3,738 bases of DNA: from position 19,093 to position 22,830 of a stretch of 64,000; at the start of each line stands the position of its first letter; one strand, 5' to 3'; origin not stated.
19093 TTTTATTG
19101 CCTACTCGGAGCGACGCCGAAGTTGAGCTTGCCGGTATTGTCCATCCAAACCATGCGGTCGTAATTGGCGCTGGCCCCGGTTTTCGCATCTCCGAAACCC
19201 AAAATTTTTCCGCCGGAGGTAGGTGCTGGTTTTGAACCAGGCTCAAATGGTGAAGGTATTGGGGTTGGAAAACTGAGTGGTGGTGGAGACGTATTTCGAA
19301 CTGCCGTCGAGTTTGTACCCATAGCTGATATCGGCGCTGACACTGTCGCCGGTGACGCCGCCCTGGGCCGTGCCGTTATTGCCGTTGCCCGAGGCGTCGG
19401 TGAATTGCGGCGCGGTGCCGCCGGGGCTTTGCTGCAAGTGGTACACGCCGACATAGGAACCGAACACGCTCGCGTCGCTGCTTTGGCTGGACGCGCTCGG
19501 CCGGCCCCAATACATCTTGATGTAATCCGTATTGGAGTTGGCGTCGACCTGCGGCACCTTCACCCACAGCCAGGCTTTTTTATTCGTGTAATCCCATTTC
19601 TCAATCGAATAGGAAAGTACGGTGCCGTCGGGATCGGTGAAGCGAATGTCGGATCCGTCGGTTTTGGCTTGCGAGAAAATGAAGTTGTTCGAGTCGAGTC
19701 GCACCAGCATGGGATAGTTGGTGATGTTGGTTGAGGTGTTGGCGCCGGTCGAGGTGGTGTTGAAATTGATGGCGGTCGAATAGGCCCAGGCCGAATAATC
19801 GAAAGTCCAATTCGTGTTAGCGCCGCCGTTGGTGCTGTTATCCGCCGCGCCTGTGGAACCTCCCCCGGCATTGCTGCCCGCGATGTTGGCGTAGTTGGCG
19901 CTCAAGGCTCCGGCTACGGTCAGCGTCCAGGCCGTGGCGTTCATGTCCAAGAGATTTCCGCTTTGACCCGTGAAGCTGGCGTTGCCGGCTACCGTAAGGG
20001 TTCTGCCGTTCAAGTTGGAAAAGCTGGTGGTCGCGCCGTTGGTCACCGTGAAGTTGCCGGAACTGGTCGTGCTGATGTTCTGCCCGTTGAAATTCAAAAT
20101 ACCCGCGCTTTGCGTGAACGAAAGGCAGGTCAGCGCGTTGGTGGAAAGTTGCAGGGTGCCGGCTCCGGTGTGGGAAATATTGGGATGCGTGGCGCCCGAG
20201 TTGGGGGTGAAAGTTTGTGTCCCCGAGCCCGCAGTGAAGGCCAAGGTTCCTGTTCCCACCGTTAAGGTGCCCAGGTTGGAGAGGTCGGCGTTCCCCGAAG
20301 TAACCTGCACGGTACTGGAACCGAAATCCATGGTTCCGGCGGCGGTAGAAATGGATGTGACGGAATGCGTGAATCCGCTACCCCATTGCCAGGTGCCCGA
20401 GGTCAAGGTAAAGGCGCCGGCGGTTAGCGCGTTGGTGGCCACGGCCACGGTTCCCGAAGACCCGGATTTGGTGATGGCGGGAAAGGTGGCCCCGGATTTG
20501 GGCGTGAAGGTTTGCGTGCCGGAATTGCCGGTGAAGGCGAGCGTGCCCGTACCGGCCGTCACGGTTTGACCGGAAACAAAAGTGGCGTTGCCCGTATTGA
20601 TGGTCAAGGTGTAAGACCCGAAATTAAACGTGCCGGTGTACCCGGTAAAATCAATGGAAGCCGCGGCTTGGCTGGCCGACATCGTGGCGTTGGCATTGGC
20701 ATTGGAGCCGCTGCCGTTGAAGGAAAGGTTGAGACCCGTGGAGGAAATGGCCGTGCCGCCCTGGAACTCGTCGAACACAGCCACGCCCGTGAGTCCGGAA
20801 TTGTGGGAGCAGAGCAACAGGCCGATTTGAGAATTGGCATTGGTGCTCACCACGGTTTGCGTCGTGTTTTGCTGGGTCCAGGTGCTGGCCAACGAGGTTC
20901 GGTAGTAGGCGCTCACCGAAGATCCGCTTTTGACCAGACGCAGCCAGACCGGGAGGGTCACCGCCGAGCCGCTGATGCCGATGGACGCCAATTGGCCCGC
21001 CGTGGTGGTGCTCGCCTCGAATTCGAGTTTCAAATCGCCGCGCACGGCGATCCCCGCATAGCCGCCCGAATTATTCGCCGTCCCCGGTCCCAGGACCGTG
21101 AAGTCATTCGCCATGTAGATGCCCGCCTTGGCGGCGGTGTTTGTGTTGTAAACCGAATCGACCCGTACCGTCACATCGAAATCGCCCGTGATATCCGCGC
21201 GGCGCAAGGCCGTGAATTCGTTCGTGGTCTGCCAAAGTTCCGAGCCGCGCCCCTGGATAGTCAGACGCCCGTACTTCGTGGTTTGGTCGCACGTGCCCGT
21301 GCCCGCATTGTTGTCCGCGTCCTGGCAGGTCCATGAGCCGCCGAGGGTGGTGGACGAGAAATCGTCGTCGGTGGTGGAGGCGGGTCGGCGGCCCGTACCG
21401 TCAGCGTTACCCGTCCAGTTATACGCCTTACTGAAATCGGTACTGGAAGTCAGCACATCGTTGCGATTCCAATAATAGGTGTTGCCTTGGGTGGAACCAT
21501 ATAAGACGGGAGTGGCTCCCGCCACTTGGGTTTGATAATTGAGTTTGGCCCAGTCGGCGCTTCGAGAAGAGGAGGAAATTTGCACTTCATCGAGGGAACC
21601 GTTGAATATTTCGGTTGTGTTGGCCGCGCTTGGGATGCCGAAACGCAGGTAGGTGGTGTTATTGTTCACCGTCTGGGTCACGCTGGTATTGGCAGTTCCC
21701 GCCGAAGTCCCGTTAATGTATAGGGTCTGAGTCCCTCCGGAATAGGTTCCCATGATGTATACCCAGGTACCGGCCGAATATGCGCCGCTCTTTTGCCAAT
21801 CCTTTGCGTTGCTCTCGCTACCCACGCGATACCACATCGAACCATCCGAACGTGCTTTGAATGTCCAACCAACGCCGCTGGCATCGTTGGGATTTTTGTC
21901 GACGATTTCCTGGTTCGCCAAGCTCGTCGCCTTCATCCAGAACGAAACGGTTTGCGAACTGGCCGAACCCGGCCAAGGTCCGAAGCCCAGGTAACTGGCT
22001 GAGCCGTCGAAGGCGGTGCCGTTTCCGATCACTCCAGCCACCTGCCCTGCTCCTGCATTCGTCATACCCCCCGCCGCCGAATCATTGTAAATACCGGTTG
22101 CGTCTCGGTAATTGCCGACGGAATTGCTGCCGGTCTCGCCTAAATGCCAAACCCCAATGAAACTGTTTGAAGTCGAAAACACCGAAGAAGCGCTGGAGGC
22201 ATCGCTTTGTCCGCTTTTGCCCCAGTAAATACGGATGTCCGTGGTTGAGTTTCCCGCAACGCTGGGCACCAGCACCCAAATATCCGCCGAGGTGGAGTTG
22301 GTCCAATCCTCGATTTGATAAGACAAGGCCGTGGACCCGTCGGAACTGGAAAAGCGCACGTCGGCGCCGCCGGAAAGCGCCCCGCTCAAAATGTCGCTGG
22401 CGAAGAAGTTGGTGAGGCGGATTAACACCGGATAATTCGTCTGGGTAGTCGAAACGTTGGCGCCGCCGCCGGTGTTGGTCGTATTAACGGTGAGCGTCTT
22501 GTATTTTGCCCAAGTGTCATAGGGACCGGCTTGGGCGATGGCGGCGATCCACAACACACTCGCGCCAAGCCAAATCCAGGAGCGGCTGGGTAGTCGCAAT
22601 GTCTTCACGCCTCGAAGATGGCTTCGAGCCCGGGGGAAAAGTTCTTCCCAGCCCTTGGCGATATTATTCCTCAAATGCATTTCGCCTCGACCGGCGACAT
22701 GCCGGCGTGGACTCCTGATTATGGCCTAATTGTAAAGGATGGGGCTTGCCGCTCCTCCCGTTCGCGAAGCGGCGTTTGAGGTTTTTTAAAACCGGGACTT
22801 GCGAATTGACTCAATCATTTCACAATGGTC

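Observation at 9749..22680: Giant T9SS-cargo surface protein built from about 6 DUF2341 modules interleaved with LamG lectin domains plus a pectate-lyase-like beta-helix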

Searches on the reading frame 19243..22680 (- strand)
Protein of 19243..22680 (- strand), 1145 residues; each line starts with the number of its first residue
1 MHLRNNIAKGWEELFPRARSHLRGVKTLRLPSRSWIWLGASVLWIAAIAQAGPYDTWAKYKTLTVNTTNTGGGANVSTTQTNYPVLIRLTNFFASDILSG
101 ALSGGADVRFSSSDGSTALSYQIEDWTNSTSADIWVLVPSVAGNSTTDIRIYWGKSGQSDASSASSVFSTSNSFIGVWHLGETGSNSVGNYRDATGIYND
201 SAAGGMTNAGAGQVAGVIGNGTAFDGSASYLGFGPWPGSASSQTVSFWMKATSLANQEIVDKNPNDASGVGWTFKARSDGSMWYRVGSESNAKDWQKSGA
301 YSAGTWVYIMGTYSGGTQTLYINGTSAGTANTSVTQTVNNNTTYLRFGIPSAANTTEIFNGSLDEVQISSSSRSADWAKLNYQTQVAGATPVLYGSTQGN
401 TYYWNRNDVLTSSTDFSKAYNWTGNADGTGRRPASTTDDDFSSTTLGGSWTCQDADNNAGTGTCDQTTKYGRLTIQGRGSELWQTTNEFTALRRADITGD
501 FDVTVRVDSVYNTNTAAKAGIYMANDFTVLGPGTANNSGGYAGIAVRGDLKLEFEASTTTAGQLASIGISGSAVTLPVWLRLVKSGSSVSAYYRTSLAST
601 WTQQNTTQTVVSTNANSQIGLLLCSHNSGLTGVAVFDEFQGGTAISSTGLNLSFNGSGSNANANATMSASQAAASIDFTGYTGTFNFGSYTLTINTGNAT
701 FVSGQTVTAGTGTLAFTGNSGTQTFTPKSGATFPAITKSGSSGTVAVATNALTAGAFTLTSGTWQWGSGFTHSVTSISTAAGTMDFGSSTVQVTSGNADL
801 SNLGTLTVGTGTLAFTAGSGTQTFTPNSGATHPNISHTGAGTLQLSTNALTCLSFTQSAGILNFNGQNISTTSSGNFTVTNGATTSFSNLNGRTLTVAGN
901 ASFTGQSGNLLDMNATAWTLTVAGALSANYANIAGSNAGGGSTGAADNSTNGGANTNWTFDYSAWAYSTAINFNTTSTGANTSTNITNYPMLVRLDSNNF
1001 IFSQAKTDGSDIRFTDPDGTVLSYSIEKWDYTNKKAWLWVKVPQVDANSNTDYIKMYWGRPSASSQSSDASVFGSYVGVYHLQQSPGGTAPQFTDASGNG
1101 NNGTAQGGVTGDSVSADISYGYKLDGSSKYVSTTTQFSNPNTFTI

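Call 6: search_protein_families(library=pfam, proteins=[window:19243-22680:-], max_evalue=0.01)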
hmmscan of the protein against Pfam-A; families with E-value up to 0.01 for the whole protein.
window:19243-22680:- (1145 aa): 2 families
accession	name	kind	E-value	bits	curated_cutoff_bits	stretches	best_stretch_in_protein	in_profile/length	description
PF10102.14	DUF2341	-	2.1e-30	105.5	23.4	2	1008-1074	1-66/84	Domain of unknown function (DUF2341)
PF13385.13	Laminin_G_3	-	2.8e-18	67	27.6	1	239-376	15-148/151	Concanavalin A-like lectin/glucanases superfamily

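Call 9: search_protein_families(library=ncbifam, proteins=[window:19243-22680:-], max_evalue=0.01)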
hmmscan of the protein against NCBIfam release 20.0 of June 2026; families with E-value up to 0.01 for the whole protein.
window:19243-22680:- (1145 aa): 0 families

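Call 16: find_encoding_contigs(protein=window:19243-22680:-, flank=10000, max_places=6)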
Protein window:19243-22680:- (1145 aa): no gene with exactly this product is on record in the collection.

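Call 17: find_homologous_proteins(query=window:19243-22680:-, max_evalue=1e-10)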
Query window:19243-22680:- (1145 aa): 38 proteins with E <= 1e-10 among 8000 candidates.
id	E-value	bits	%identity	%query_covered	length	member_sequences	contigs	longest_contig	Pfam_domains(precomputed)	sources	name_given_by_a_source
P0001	0.0e+0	2405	100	98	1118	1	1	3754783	PF13385.14,PF10102.15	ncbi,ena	-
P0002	8.9e-251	853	56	63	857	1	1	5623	PF13385.14,PF10102.15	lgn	-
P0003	1.8e-144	501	38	30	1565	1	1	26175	PF13385.14,PF10102.15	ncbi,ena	-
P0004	4.8e-98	348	48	32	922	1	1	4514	PF07679.23,PF13895.13,PF13927.13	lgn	-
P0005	1.1e-87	313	39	16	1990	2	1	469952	PF13385.14,PF10102.15,PF02210.32,PF00054.31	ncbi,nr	ncbi:hypothetical protein Lesp02_23130 [Lentzea sp. NBRC 105346]|nr:hypothetical protein Lesp02_2313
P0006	1.7e-86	309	37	30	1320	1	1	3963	PF13385.14,PF18998.7,PF10102.15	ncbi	ncbi:MAG: DUF2341 domain-containing protein, partial [Fibrobacterales bacterium]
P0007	4.9e-73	265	36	30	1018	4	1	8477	PF13385.14,PF10102.15,PF05345.19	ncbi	-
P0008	4.2e-71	258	34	48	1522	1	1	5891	PF07679.23,PF13895.13,PF13927.13,PF00047.32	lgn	-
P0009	1.7e-67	246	36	31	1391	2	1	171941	PF13385.14,PF10102.15,PF05345.19,PF00041.28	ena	-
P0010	1.7e-61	227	38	29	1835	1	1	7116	PF13385.14,PF10102.15,PF02210.32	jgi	-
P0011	2.7e-61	226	34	31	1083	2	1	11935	PF13385.14,PF10102.15,PF05345.19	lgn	-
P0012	2.1e-60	223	32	31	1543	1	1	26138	PF13927.13,PF13287.13,PF13385.14,PF13290.14,PF10102.15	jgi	jgi:hypothetical protein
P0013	6.1e-60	221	30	27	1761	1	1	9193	PF07953.21,PF13385.14,PF10102.15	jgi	jgi:hypothetical protein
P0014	2.8e-58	216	34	28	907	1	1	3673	PF13385.14,PF10102.15,PF13860.13,PF00041.28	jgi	jgi:hypothetical protein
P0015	5.9e-58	215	31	29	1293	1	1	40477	PF13385.14,PF07790.17,PF10102.15,PF02210.32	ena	-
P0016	5.8e-51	192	38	16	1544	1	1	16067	PF13895.13,PF13927.13,PF13287.13,PF13385.14,PF13290.14,PF10102.15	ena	-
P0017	5.6e-44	169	25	31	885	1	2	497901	PF13385.14,PF10102.15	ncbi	-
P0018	5.7e-42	162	34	30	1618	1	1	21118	PF13385.14,PF10102.15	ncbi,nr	ncbi:MAG: DUF2341 domain-containing protein [Chitinivibrionales bacterium]|nr:DUF2341 domain-contain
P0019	5.3e-37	145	35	33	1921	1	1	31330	PF07679.23,PF13895.13,PF16706.12,PF07686.24,PF13927.13,PF11465.15,PF13385.14,PF00047.32,PF10102.15,PF26428.1,PF22854.3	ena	-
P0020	4.0e-36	143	28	29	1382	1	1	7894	PF13385.14,PF18998.7,PF10102.15,PF16656.12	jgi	jgi:hypothetical protein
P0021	5.8e-34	135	35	30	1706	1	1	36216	PF08126.17,PF13385.14,PF10102.15,PF01364.25,PF18884.6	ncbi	-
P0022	1.6e-33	134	29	27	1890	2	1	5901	PF13385.14,PF10102.15,PF02210.32,PF02368.25,PF00054.31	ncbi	ncbi:MAG: DUF2341 domain-containing protein [Bryobacteraceae bacterium]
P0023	4.5e-31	126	33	12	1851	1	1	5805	PF13385.14,PF10102.15,PF16656.12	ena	-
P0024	4.8e-31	126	28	31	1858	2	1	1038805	PF07679.23,PF13287.13,PF13385.14,PF13290.14,PF10102.15,PF02210.32,PF02368.25,PF03174.20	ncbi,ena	-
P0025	6.7e-31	125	32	30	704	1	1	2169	PF13385.14,PF10102.15,PF13860.13,PF05345.19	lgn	-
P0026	7.1e-27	112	28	29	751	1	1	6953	PF13287.13,PF13385.14,PF13290.14,PF10102.15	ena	-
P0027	5.2e-26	109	29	32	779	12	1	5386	PF13385.14,PF10102.15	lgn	-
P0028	2.2e-25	107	37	10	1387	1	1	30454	PF00754.32,PF00801.27,PF22633.4,PF13385.14,PF10102.15,PF07995.18,PF18911.7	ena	-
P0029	7.3e-20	89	31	30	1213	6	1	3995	PF28243.1,PF28247.1,PF28238.1,PF13385.14,PF10102.15,PF20419.5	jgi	jgi:hypothetical protein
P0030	5.3e-19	86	28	18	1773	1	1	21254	PF13385.14,PF10102.15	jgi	jgi:hypothetical protein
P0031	1.4e-18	85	28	27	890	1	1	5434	PF13385.14,PF10102.15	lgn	-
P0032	7.0e-18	82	29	28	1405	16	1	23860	PF03160.21,PF13385.14,PF10102.15,PF18884.6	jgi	jgi:hypothetical protein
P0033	1.0e-17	82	29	29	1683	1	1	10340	PF28033.1,PF01108.24,PF25059.2,PF13385.14,PF10102.15,PF00041.28,PF10179.16,PF16656.12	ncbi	-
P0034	2.8e-16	77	30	28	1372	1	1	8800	PF00754.32,PF00801.27,PF22633.4,PF13385.14,PF10102.15,PF07995.18,PF18911.7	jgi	jgi:glucose/arabinose dehydrogenase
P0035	1.2e-15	75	34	14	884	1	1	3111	PF13385.14,PF10102.15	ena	-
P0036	3.1e-14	70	32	30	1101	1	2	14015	PF21722.5,PF13385.14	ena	-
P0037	3.4e-14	70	29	27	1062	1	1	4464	PF13385.14,PF10102.15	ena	-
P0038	3.3e-13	67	29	30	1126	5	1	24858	PF13385.14,PF10102.15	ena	-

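Call 18: find_encoding_contigs(protein=P0001, flank=10000, max_places=4)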
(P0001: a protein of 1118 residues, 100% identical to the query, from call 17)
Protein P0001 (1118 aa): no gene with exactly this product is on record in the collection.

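Call 19: find_encoding_contigs(protein=P0002, flank=10000, max_places=4)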
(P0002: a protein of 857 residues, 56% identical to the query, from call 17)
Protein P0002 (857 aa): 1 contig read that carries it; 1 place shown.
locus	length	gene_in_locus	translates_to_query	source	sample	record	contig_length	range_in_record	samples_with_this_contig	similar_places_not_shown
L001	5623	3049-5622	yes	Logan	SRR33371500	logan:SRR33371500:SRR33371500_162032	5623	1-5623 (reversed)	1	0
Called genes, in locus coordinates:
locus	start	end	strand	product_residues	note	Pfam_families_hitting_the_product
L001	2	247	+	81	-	?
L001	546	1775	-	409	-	PF00331:Glyco_hydro_10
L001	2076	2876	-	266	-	PF00561:Abhydrolase_1, PF00975:Thioesterase, PF12146:Hydrolase_4, PF12697:Abhydrolase_6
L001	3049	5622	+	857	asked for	PF10102:DUF2341, PF13385:Laminin_G_3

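Call 20: list_cluster_members(proteins=[P0001, P0003, P0018])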
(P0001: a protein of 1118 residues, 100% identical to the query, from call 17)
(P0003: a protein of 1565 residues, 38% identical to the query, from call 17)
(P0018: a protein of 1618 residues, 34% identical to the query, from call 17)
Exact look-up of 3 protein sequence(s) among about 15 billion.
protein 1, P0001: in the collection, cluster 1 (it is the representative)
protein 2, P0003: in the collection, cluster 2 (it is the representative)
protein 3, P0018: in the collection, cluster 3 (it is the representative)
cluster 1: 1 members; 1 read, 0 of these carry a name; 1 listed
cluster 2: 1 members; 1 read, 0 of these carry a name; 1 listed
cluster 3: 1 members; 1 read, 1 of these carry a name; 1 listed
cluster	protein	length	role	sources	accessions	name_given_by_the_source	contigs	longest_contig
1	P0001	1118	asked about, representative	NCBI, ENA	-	-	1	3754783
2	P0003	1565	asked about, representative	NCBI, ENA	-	-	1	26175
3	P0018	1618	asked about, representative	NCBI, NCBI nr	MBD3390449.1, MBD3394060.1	MAG: DUF2341 domain-containing protein [Chitinivibrionales bacterium] | DUF2341 domain-containing protein [Chitinivibrionales bacterium]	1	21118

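Call 21: find_related_loci(query=window:19243-22680:-, collection=genome_contigs, flank=10000)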
Query window:19243-22680:- (1145 aa) in genome_contigs; peptide patterns used: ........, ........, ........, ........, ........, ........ (x = any residue, [..] = any of these).
56 stretches matched a pattern; 4 encode a relative of the query (tblastn E <= 1e-3); 4 distinct loci.
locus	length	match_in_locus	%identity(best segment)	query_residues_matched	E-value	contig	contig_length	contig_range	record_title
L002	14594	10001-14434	50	36-1144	1e-77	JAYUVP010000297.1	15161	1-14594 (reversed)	MAG: Fibrobacterota bacterium isolate GL124_DN_metabinner_3 GL124_DN_metabinner_3_296, whole genome shotgun sequence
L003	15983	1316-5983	46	30-1145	2e-76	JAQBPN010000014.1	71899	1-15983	MAG: Fibrobacteres bacterium isolate RYN_348 scaffold_307500, whole genome shotgun sequence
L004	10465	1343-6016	63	54-1144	2e-71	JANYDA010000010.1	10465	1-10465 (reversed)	MAG: Fibrobacteria bacterium isolate 336R_metabinner_36 336R_k141_1294683, whole genome shotgun sequence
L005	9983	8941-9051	54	223-261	1e-6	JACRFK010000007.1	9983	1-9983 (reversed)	MAG: Candidatus Kaiserbacteria bacterium isolate NC_groundwater_1723_Pr3_B-0.1um_55_32 SR-2_scaffold_141_2510250, whole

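Call 33: search_solved_structures(query=window:19243-22680:-, max_evalue=0.01)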
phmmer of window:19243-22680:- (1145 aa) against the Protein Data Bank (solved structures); distinct sequences matched with E-value up to 0.01: 1.
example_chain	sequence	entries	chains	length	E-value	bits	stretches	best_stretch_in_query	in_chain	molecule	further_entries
4qvs_A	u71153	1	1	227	3.2e-10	41.9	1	171-334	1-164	S-layer domain-containing protein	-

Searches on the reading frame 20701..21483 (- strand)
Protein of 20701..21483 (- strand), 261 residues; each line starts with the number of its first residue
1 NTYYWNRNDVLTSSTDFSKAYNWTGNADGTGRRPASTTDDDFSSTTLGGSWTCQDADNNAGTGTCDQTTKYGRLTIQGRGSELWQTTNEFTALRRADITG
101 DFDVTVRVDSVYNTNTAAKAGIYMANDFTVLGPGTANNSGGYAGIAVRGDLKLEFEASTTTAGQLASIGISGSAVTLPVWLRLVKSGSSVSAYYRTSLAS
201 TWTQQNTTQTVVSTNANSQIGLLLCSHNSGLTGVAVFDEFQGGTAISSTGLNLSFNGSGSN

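Call 31: search_protein_families(library=pfam, proteins=[window:20701-21483:-], max_evalue=1)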
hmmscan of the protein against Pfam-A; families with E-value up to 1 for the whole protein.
seq(261 aa): 2 families
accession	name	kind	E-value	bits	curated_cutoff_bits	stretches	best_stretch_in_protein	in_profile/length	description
PF17851.8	GH43_C2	-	0.00011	22.5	22.7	1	40-241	2-201/203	Beta xylosidase C-terminal Concanavalin A-like domain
PF23981.1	DUF7305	-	0.022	15.1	27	1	109-190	37-103/185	Domain of unknown function (DUF7305)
